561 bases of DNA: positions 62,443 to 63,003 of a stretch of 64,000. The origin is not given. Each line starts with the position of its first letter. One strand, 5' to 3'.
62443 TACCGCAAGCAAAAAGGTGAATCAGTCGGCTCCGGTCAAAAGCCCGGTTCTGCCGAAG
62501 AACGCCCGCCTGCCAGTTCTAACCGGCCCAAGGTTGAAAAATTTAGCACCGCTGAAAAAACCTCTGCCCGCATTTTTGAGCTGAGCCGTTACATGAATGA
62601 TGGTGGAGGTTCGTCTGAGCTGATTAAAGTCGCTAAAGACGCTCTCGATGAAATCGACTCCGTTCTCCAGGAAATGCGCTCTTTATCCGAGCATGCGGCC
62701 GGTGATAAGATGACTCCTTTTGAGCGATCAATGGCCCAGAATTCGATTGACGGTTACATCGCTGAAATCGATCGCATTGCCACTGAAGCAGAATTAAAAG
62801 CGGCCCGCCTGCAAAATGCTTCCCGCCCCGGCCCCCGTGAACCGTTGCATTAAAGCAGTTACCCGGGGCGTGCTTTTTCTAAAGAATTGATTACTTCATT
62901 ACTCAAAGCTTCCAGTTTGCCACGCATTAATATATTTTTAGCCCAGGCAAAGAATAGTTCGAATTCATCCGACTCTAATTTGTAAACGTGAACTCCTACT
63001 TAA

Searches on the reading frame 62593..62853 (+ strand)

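Call 58: search_protein_families(library=pfam, proteins=[window:62593-62853:+], max_evalue=1)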
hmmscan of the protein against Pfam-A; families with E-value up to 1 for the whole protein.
window:62593-62853:+ (86 aa): 2 families
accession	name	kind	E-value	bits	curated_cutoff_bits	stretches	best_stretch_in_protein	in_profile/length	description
PF00669.25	Flagellin_N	-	4.7e-07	30.4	26.6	1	8-68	68-128/139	Bacterial flagellin N-terminal helical region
PF23443.1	DUF7126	-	0.08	13.7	28.7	0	9-38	54-83/102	Family of unknown function (DUF7126)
